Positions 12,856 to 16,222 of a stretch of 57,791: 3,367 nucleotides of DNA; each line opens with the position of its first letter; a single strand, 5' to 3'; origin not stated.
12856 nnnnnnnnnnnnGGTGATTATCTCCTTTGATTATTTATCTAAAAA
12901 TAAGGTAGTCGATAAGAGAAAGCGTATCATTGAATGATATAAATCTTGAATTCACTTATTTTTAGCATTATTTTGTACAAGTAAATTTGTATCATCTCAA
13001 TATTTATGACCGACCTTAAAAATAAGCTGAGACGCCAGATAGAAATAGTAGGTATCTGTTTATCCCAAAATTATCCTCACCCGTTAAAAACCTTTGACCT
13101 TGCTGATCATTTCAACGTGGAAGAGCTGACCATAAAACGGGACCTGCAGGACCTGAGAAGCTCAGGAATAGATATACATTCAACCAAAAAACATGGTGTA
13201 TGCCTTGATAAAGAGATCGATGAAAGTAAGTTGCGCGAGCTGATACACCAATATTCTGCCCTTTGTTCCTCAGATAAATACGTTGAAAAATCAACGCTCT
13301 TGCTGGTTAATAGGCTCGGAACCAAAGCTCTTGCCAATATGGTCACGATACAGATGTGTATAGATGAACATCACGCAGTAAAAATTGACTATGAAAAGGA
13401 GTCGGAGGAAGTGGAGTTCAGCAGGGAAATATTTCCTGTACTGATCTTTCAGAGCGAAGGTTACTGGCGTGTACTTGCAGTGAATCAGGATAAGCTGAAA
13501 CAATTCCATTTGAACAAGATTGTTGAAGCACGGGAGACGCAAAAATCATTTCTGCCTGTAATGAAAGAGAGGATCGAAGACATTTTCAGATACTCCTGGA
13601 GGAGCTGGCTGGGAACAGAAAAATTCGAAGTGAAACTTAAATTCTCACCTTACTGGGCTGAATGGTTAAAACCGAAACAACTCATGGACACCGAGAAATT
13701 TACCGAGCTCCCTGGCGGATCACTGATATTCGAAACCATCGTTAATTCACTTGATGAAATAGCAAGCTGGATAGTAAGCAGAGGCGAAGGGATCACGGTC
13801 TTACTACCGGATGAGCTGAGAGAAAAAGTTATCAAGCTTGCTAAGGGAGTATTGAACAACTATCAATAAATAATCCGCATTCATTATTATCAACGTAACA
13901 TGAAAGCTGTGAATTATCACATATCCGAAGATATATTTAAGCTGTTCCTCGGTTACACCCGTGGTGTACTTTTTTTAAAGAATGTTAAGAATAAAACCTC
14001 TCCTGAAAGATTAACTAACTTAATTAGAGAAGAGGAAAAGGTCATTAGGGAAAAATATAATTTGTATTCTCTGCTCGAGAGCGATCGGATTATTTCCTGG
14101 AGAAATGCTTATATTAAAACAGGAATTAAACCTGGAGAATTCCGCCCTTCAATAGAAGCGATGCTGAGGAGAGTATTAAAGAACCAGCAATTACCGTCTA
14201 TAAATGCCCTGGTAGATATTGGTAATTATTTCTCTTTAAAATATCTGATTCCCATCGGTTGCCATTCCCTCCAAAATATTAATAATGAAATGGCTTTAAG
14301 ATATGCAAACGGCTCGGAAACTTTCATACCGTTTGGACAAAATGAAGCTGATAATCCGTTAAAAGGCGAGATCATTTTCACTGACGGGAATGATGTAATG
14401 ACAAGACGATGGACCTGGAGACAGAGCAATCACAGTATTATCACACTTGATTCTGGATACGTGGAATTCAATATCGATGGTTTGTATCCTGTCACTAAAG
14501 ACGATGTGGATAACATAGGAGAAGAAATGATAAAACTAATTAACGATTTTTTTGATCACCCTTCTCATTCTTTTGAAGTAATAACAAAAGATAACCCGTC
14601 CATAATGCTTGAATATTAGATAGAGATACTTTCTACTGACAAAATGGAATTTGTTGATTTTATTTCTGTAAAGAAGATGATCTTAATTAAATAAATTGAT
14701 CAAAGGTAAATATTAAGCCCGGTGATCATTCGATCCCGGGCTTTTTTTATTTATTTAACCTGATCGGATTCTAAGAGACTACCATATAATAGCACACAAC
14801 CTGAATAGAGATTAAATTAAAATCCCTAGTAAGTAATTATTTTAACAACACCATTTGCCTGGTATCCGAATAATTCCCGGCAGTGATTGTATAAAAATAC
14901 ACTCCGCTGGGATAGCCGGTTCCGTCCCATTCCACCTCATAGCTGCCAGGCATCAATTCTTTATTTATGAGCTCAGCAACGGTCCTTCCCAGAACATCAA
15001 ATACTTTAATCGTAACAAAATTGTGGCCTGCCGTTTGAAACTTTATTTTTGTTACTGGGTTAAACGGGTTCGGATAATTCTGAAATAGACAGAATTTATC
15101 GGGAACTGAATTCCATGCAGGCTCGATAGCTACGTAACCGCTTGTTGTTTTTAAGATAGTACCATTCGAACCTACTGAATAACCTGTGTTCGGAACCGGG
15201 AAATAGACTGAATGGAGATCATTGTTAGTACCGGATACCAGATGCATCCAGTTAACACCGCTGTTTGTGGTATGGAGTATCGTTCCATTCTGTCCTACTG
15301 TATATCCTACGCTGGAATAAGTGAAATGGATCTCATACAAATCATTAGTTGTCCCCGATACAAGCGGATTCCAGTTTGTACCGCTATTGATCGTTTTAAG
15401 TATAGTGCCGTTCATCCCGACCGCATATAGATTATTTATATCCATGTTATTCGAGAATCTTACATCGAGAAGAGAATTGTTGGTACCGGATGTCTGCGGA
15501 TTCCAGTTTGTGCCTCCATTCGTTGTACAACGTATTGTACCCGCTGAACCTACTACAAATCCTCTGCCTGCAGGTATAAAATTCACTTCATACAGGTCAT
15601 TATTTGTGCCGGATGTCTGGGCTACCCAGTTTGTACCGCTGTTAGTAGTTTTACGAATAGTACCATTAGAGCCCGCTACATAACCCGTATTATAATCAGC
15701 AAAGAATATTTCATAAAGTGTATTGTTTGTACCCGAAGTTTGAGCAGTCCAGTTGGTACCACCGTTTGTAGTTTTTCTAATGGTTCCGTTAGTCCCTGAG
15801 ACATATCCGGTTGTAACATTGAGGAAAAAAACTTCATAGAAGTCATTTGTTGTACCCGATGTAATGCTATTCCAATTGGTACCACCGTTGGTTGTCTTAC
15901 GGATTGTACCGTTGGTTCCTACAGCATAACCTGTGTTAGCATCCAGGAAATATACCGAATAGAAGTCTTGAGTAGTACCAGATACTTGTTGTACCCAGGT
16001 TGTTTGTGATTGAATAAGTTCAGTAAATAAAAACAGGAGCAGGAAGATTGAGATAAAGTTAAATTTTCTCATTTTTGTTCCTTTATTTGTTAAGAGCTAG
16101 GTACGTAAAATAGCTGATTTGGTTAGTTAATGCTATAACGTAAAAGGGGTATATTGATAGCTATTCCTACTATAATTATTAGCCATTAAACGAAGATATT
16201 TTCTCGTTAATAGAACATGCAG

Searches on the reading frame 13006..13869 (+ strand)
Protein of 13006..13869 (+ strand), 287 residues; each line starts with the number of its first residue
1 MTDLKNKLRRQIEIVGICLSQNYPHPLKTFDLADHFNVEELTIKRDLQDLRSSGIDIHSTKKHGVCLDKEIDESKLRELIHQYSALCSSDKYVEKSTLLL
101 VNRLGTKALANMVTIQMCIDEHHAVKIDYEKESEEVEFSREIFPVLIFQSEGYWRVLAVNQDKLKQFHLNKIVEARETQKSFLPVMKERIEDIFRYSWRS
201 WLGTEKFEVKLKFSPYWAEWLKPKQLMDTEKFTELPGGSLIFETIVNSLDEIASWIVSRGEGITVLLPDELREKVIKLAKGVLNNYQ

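Call 17: search_protein_families(library=pfam, proteins=[window:13006-13869:+], max_evalue=0.00001)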
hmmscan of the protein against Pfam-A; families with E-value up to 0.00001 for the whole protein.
window:13006-13869:+ (287 aa): 3 families
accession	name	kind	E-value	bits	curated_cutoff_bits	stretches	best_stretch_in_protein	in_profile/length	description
PF25583.1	WCX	-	6e-15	55.8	23.9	1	206-282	2-75/76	WCX domain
PF08279.18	HTH_11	-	1.8e-07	31.4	25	1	19-64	9-53/55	HTH domain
PF13280.12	WYL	-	1.3e-06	28.8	21.8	1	113-176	4-69/70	WYL domain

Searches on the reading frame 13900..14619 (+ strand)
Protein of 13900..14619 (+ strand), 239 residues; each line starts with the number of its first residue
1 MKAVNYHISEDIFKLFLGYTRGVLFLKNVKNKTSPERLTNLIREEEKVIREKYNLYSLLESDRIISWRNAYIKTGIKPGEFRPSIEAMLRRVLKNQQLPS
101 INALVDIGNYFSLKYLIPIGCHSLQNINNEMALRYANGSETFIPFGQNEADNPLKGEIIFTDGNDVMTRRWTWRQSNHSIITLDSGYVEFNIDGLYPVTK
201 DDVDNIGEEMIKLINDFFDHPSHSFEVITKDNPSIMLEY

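Call 17: search_protein_families(library=pfam, proteins=[window:13900-14619:+], max_evalue=0.00001)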
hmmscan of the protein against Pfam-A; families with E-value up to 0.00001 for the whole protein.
window:13900-14619:+ (239 aa): 1 family
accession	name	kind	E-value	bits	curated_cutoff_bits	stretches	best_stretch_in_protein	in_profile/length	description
PF03483.22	B3_4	-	2.2e-26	93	29.3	1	67-197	2-129/174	B3/4 domain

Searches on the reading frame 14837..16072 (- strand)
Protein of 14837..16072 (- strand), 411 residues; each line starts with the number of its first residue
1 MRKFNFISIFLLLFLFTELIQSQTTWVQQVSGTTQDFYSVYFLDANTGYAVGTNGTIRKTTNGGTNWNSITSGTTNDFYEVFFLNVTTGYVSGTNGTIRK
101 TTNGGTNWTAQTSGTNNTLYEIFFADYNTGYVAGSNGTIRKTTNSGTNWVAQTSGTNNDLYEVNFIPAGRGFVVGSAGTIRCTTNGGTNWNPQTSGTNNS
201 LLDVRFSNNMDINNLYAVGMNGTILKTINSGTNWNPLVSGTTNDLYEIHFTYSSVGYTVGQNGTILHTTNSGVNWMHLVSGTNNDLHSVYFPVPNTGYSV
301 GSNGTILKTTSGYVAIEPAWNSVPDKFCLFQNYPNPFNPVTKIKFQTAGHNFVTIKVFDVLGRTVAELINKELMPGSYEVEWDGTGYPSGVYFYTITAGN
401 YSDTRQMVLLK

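Call 17: search_protein_families(library=pfam, proteins=[window:14837-16072:-], max_evalue=0.00001)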
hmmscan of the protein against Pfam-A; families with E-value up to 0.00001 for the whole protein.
window:14837-16072:- (411 aa): 2 families
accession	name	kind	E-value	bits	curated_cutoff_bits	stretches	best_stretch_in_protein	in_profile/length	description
PF14870.12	PSII_BNR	-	5.4e-33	115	27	5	147-235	7-95/303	Photosynthesis system II assembly factor YCF48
PF18962.6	Por_Secre_tail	-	5.5e-10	39.8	27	1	333-407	2-73/75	Secretion system C-terminal sorting domain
